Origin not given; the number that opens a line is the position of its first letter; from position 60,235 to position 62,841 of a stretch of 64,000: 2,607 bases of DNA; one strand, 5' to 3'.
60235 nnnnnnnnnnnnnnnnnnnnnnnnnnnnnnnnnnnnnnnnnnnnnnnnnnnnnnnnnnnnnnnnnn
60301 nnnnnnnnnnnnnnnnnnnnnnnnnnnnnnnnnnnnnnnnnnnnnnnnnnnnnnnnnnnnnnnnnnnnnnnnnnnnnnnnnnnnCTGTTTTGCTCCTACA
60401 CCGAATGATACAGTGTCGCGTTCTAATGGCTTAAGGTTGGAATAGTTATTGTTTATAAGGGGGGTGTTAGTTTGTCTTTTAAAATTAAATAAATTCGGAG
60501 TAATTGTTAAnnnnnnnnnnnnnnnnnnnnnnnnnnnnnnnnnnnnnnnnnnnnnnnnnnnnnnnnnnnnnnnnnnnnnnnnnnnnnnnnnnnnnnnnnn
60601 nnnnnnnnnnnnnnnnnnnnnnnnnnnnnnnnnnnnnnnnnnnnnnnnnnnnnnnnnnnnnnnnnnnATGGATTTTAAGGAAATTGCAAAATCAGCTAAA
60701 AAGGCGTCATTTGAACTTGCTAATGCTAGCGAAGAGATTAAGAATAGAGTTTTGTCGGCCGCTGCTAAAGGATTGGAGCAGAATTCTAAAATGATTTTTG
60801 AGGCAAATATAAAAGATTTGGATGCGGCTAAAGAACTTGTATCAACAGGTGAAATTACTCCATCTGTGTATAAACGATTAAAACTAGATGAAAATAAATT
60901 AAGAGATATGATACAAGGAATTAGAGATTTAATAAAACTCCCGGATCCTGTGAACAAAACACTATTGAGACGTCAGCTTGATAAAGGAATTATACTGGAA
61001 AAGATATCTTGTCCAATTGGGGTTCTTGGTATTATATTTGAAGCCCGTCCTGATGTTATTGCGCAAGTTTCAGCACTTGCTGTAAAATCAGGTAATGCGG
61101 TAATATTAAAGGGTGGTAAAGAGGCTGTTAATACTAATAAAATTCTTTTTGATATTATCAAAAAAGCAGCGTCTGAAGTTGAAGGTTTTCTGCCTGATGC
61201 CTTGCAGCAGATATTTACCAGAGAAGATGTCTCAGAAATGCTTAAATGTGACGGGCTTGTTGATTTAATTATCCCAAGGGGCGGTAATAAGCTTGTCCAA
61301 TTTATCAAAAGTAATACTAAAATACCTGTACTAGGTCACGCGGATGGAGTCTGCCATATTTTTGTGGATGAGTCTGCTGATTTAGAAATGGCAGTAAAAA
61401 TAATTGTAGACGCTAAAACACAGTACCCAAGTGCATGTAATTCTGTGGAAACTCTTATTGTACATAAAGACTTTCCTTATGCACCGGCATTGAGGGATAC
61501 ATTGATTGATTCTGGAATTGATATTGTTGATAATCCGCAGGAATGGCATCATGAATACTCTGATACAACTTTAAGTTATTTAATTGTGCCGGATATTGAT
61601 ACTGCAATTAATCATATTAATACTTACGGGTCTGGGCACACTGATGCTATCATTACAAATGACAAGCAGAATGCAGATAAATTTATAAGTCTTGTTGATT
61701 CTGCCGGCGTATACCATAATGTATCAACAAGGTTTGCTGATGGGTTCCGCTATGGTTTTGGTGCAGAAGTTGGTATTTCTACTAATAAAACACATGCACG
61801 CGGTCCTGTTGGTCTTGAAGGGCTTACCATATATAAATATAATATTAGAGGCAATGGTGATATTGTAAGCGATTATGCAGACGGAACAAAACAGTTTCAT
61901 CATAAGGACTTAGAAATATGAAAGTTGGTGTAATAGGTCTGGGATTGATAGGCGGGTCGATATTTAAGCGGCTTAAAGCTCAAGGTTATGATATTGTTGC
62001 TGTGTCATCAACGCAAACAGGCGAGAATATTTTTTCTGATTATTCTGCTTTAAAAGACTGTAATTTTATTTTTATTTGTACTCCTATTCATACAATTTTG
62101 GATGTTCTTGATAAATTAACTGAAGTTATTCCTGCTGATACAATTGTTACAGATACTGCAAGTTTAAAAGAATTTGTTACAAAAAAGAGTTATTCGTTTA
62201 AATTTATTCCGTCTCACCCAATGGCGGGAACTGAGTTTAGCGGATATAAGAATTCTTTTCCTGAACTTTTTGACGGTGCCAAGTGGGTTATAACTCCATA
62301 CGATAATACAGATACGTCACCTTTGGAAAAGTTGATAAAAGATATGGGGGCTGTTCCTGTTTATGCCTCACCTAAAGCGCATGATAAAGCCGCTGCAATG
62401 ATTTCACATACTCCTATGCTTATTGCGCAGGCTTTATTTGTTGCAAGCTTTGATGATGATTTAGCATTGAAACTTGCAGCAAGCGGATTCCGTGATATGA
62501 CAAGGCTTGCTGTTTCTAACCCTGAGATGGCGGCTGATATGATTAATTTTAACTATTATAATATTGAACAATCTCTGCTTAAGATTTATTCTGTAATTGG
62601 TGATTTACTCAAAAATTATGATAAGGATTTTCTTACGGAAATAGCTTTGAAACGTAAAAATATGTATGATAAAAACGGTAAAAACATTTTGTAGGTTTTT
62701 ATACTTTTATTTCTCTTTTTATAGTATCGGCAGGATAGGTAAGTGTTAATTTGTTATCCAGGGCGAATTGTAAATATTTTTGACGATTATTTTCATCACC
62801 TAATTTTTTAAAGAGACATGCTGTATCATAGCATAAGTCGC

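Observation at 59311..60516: Orphan synthetase-only RelA/SpoT homologue (toxSAS-like) with private extensions and no antitoxin ORF, apparently co-transcribed with tRNA-Leu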

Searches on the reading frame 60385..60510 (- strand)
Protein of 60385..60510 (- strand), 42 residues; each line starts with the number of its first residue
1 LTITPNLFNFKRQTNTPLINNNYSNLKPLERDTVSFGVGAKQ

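Call 54: find_homologous_proteins(query=A6, max_evalue=10)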
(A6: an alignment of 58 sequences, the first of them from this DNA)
Query A6 (58 sequences): 12 candidates shared short words with the query, none scored E <= 10.

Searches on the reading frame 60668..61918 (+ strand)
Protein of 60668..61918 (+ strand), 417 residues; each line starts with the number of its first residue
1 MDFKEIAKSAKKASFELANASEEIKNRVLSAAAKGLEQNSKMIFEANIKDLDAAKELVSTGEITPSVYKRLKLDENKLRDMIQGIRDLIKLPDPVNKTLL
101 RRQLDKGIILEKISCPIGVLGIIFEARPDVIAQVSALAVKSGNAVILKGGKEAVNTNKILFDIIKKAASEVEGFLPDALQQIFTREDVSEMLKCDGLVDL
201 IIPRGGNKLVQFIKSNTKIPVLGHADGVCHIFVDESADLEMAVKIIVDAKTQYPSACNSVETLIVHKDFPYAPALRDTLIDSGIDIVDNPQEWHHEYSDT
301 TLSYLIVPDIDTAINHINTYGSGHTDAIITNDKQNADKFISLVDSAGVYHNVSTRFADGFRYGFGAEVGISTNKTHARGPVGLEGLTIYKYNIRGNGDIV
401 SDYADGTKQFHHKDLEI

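Call 45: search_protein_families(library=pfam, proteins=[window:60668-61918:+], max_evalue=0.001)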
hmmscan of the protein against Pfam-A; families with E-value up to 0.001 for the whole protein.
window:60668-61918:+ (417 aa): 1 family
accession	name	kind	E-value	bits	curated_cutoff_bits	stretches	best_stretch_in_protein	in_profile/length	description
PF00171.27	Aldedh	-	2.1e-14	53.4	23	1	2-268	30-280/461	Aldehyde dehydrogenase family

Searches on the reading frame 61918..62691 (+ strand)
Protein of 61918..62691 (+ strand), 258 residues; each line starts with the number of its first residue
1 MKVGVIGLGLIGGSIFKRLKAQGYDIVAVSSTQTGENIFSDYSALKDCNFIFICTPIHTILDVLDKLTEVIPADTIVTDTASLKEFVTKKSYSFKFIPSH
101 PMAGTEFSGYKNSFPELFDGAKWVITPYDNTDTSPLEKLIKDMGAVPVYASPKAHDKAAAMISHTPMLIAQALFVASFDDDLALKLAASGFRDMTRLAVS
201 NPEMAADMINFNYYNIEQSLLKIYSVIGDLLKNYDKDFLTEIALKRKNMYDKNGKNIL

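Call 45: search_protein_families(library=pfam, proteins=[window:61918-62691:+], max_evalue=0.001)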
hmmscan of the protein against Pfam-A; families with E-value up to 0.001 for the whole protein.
window:61918-62691:+ (258 aa): 4 families
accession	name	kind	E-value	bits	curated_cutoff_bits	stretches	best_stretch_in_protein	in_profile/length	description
PF02153.23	PDH_N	-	8.1e-26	90.8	26.5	1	39-140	37-142/154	Prephenate dehydrogenase, nucleotide-binding domain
PF20463.3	PDH_C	-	1.2e-15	58.1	22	1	151-222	1-76/102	Prephenate dehydrogenase, dimerization domain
PF03807.23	F420_oxidored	-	8.1e-07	30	21.6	1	2-81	1-92/94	NADP oxidoreductase coenzyme F420-dependent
PF02826.25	2-Hacid_dh_C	-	9.8e-05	22.2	25.1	1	2-57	38-101/178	D-isomer specific 2-hydroxyacid dehydrogenase, NAD binding domain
